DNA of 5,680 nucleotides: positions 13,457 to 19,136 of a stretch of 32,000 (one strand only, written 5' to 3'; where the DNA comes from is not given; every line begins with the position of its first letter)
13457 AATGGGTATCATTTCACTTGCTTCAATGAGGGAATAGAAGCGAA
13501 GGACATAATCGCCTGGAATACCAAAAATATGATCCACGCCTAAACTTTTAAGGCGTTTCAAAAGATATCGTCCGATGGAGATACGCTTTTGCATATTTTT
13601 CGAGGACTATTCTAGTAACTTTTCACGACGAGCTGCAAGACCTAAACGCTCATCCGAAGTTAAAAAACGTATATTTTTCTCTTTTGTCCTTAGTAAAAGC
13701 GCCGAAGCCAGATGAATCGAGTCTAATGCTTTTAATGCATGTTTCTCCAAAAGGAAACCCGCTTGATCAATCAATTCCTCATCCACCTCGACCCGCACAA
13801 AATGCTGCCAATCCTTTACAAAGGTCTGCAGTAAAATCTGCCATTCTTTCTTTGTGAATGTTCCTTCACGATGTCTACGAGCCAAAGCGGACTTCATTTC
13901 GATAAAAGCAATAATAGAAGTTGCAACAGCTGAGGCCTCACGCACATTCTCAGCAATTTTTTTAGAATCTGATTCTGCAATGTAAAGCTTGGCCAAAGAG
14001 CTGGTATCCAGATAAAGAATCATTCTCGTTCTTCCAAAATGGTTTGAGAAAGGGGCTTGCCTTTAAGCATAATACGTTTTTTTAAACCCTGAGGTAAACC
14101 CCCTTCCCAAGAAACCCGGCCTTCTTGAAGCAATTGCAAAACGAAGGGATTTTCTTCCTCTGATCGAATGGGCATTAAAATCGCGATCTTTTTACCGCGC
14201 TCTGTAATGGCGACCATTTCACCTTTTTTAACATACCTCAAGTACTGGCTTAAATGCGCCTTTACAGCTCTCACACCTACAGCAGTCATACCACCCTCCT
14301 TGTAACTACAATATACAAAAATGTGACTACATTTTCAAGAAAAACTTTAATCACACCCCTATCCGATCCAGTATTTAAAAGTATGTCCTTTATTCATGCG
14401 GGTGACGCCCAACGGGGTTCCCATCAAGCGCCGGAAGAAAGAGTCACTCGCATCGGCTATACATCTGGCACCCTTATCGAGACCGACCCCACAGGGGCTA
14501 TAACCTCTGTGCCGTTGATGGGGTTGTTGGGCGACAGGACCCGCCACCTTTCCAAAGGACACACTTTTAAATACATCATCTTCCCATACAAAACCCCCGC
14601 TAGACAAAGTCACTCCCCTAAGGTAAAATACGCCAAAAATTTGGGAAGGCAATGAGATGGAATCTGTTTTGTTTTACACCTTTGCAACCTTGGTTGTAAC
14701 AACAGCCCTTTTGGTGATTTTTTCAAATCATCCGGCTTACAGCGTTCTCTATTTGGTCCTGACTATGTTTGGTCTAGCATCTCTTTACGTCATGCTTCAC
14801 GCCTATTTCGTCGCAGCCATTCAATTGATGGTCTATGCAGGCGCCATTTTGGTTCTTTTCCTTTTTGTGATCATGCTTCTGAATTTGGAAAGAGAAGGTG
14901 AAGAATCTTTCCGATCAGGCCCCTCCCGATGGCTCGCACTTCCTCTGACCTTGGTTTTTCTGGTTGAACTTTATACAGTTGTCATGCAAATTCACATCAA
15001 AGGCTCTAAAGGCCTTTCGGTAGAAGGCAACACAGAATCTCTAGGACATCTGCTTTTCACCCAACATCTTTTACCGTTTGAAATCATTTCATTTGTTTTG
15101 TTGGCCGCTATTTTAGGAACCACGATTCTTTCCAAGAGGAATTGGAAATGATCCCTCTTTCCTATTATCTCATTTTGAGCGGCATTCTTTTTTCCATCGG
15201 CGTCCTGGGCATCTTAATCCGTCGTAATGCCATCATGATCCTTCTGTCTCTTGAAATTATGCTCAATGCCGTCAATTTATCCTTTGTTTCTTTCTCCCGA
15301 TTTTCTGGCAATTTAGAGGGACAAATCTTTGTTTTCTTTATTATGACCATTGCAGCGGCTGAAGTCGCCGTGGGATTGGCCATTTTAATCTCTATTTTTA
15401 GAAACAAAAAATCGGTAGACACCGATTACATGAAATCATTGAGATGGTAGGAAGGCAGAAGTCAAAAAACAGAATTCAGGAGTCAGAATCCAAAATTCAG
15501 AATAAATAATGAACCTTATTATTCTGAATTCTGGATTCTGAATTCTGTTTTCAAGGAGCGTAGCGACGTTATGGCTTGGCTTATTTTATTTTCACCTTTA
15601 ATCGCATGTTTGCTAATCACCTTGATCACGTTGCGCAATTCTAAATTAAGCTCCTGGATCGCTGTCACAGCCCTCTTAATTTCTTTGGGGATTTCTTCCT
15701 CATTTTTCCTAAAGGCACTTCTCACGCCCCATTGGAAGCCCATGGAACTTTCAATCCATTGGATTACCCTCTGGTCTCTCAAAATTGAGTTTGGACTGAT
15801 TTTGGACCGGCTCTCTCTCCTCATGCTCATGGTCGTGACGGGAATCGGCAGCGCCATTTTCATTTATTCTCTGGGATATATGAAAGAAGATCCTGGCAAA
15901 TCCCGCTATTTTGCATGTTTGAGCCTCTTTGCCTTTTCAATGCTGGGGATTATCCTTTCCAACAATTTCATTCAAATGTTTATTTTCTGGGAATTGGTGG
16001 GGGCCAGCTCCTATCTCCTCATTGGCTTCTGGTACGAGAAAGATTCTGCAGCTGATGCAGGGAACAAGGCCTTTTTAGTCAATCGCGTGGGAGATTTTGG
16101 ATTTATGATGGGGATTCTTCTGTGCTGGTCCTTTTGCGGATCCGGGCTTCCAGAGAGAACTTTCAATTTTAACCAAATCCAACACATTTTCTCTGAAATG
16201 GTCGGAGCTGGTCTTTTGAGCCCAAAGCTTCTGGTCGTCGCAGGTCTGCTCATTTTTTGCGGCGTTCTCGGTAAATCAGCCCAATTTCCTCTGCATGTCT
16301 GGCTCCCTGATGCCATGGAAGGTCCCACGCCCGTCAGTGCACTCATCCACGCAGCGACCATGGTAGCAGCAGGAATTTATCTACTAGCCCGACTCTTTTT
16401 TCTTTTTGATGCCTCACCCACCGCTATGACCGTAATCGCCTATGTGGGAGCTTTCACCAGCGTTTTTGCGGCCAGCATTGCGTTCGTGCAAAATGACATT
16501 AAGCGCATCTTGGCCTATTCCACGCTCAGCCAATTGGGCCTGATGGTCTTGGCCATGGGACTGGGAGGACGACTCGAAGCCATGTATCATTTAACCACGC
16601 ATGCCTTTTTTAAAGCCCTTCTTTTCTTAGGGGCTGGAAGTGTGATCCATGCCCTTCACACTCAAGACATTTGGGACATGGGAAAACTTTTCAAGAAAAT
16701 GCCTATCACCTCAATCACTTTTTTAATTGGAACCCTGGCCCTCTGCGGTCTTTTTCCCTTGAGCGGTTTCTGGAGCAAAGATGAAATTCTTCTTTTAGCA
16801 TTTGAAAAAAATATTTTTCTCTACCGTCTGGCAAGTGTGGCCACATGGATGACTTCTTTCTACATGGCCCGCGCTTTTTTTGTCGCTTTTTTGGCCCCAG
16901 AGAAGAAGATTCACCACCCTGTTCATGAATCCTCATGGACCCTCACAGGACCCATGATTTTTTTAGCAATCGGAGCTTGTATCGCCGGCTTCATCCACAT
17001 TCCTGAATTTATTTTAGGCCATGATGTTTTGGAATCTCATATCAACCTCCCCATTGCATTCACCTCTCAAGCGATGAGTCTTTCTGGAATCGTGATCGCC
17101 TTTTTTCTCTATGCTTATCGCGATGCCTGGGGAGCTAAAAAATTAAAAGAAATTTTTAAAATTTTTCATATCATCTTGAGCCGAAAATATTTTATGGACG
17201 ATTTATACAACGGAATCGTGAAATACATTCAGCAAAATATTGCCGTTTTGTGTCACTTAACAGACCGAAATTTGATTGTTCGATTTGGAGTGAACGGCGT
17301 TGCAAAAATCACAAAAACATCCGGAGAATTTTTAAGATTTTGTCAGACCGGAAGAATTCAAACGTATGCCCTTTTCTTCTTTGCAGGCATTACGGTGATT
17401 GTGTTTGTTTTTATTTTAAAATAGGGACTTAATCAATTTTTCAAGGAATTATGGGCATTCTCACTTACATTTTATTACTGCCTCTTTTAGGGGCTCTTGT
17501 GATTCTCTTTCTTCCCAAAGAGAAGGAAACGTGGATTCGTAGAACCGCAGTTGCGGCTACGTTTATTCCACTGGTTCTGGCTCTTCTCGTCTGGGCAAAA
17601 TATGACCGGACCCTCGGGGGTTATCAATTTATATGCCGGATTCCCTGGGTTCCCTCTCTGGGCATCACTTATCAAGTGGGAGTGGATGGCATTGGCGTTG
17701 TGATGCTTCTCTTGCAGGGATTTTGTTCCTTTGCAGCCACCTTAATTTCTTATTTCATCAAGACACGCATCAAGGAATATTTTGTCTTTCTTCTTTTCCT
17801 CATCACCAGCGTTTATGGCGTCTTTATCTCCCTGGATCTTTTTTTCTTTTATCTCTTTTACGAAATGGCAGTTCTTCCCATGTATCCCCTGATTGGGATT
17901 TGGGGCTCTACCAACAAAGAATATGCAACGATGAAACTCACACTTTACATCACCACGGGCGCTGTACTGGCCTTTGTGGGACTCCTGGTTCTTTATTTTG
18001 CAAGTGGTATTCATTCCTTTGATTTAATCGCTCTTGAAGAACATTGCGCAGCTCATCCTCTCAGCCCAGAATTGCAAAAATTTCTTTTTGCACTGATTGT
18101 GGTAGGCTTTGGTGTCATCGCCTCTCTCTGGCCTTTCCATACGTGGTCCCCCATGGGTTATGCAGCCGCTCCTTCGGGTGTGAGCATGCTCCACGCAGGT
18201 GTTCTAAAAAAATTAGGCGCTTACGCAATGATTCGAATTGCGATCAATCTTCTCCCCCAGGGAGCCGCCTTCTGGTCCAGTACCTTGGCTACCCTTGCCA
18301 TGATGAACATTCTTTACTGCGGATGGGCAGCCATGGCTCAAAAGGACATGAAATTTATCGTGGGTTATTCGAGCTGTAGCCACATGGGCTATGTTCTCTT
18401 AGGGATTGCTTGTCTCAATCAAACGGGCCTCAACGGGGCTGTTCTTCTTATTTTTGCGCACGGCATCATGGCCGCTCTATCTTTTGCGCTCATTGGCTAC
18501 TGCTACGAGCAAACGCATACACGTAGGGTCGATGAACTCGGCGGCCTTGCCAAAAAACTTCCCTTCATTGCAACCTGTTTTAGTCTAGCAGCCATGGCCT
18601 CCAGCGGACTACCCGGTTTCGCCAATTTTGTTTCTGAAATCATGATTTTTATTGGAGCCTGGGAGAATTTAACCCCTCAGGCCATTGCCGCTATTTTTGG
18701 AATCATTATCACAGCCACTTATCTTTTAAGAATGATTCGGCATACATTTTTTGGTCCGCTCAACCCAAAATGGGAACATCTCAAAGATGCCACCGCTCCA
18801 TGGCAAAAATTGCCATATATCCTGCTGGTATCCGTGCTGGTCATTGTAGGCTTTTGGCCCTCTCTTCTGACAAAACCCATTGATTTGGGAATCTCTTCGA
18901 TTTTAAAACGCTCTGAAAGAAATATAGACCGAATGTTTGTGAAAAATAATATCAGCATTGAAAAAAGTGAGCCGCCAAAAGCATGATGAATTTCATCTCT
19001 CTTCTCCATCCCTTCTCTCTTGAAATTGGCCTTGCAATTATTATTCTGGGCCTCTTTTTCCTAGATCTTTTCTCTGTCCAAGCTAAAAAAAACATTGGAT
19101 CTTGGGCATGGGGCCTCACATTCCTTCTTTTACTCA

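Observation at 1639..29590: Intergenic spacers throughout the window are built from 7-nt-period tandem repeats, most folded into long hairpins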

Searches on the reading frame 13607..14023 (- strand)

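Call 10: search_protein_families(library=ncbifam, proteins=[window:13607-14023:-], max_evalue=0.00001)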
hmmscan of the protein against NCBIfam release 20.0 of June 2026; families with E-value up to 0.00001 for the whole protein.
window:13607-14023:- (138 aa): 0 families

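Call 63: search_protein_families(library=pfam, proteins=[window:13607-14023:-], max_evalue=0.001)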
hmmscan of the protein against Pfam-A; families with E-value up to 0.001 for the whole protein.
window:13607-14023:- (138 aa): 1 family
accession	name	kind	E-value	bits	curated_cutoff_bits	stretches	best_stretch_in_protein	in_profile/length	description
PF01850.27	PIN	-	9.1e-11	42.9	23.6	1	4-128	2-115/120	PIN domain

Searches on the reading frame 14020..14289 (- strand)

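Call 10: search_protein_families(library=ncbifam, proteins=[window:14020-14289:-], max_evalue=0.00001)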
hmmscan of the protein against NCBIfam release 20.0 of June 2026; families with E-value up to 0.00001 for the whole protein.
window:14020-14289:- (89 aa): 1 family
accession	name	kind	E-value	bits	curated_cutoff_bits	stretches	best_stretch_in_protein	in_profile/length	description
TIGR01552.1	phd_fam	subfamily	1.7e-06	27.2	20.8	1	4-43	2-41/53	type II toxin-antitoxin system prevent-host-death family antitoxin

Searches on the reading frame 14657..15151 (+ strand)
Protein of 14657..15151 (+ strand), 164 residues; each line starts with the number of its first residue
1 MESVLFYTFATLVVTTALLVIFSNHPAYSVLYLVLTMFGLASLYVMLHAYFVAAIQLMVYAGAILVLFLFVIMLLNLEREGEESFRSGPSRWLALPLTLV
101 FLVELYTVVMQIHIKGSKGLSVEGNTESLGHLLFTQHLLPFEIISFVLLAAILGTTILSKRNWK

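Call 10: search_protein_families(library=ncbifam, proteins=[window:14657-15151:+], max_evalue=0.00001)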
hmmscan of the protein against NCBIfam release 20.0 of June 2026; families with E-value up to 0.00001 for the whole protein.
window:14657-15151:+ (164 aa): 14 families
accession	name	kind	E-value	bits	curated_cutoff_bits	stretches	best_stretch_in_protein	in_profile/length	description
NF005165.0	PRK06638.1-5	equivalog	2.5e-34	118.5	192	1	2-161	19-183/282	NADH-quinone oxidoreductase subunit J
NF005164.0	PRK06638.1-4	equivalog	2.7e-32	111.9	154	1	2-162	4-172/211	NADH-quinone oxidoreductase subunit J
NF005168.0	PRK06638.2-3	equivalog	8.6e-29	100.6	154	1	3-162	5-168/172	NADH-quinone oxidoreductase subunit J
NF005163.0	PRK06638.1-3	equivalog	1.7e-26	92.9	174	1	3-162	9-170/203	NADH-quinone oxidoreductase subunit J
NF005167.0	PRK06638.2-2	equivalog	1.1e-23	84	137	1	1-162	2-165/176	NADH-quinone oxidoreductase subunit J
NF005162.0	PRK06638.1-1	equivalog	5.6e-22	78.5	157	1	5-154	4-154/184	NADH-quinone oxidoreductase subunit J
NF005166.0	PRK06638.2-1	equivalog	5.5e-17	62.3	284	1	5-162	7-166/174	NADH-quinone oxidoreductase subunit J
NF005025.0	PRK06433.1-5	equivalog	7.9e-13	48.6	95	1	2-79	12-89/96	NADH dehydrogenase subunit J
NF005169.0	PRK06638.2-4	equivalog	1.1e-12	48.2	319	1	2-155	3-161/182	NADH-quinone oxidoreductase subunit J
NF005024.0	PRK06433.1-4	equivalog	1.9e-11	44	101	1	2-83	5-86/89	NADH dehydrogenase subunit J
NF005023.0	PRK06433.1-2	equivalog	8.3e-10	39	92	1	4-75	5-76/82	NADH dehydrogenase subunit J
NF040613.1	F420_dehyd_FpoJ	exception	6.2e-08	32.5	110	1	123-160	40-77/81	F420H2 dehydrogenase subunit FpoJ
NF009159.0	PRK12504.1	equivalog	1.5e-07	31.5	141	1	5-125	6-123/178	DUF4040 domain-containing protein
NF005030.0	PRK06439.1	equivalog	2.3e-06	27.6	121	1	105-158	15-67/72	NADH dehydrogenase subunit J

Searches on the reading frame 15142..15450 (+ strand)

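Call 10: search_protein_families(library=ncbifam, proteins=[window:15142-15450:+], max_evalue=0.00001)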
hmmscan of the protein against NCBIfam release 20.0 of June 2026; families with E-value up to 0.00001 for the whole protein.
window:15142-15450:+ (102 aa): 6 families
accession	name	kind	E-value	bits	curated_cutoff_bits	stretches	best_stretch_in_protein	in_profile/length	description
NF004320.0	PRK05715.1-2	equivalog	5.8e-39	132.1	57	1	6-102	3-99/99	NADH-quinone oxidoreductase subunit NuoK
NF004322.0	PRK05715.1-4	equivalog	4.4e-36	123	128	1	2-102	2-104/104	NADH-quinone oxidoreductase subunit NuoK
NF004321.0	PRK05715.1-3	equivalog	5.7e-33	113.2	91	1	3-100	1-99/101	NADH-quinone oxidoreductase subunit NuoK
NF040614.1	F420_dehyd_FpoK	exception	3.3e-32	110.8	145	1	5-102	1-98/98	F420H2 dehydrogenase subunit FpoK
NF004323.0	PRK05715.1-5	equivalog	2.4e-30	104.8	89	1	3-98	2-98/102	NADH-quinone oxidoreductase subunit NuoK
NF004319.0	PRK05715.1-1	equivalog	1.4e-25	89.4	101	1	3-101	1-99/100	NADH-quinone oxidoreductase subunit NuoK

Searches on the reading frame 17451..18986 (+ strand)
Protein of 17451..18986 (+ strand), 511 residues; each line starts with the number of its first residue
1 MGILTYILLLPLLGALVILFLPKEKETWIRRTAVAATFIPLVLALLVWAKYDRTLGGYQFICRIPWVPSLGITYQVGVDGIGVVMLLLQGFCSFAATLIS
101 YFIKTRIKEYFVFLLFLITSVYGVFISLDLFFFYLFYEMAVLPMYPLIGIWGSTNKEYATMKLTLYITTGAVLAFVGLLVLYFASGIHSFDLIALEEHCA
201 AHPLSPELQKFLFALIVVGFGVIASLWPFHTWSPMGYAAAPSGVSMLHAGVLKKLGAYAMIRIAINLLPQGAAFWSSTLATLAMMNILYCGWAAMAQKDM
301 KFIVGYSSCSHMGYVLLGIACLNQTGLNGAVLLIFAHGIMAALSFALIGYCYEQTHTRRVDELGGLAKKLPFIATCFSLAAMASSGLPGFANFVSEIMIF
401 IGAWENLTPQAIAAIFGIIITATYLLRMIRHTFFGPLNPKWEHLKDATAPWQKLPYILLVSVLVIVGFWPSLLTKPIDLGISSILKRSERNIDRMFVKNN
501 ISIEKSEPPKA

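Call 10: search_protein_families(library=ncbifam, proteins=[window:17451-18986:+], max_evalue=0.00001)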
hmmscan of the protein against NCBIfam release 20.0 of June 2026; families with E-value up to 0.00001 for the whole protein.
window:17451-18986:+ (511 aa): 69 families (the best 25 are shown)
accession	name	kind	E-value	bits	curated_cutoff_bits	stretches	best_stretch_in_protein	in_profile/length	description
TIGR01972.1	NDH_I_M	subfamily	4.1e-136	454.5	263.8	1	4-486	1-484/486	NADH-quinone oxidoreductase subunit M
NF009212.0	PRK12561.1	subfamily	1.1e-110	370.9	645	1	3-499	8-510/531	NAD(P)H-quinone oxidoreductase subunit 4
NF004505.0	PRK05846.2-5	equivalog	1.4e-109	367.2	700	1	3-498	4-495/508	NADH-quinone oxidoreductase subunit M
NF004500.0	PRK05846.1-4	equivalog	4.9e-108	362.1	550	1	3-493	6-511/525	NADH-quinone oxidoreductase subunit M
NF004499.0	PRK05846.1-3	equivalog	2.8e-105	352.9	585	1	2-491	5-491/502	NADH-quinone oxidoreductase subunit M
NF005060.0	PRK06473.1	equivalog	2.8e-101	339.7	747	1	4-489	2-486/500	NADH-quinone oxidoreductase subunit M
NF004501.0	PRK05846.1-5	subfamily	7.9e-97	325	598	1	3-486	6-485/492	NADH-quinone oxidoreductase subunit M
NF002713.0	PRK02546.1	subfamily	1.2e-95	321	827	1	4-505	11-519/533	NAD(P)H-quinone oxidoreductase subunit 4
NF005611.0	PRK07363.1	equivalog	2.8e-89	299.9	764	1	4-489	2-486/501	NADH-quinone oxidoreductase subunit M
NF004506.0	PRK05846.2-6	equivalog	2.6e-84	284.3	789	1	3-484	6-489/493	NADH-quinone oxidoreductase subunit M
NF004498.0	PRK05846.1-1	equivalog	1.6e-77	261.5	614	1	3-474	2-486/509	NADH-quinone oxidoreductase subunit M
NF004502.0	PRK05846.2-1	equivalog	3.3e-77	260.4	791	1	3-478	5-491/500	NADH-quinone oxidoreductase subunit M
NF004504.0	PRK05846.2-3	equivalog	4.9e-67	227.1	785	1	3-473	11-482/499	NADH-quinone oxidoreductase subunit M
NF004503.0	PRK05846.2-2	subfamily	2.2e-54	185.5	720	1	3-477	2-482/490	NADH-quinone oxidoreductase subunit M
NF006419.0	PRK08668.1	equivalog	3.2e-54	184.7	617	1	4-477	4-474/613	NADH dehydrogenase subunit M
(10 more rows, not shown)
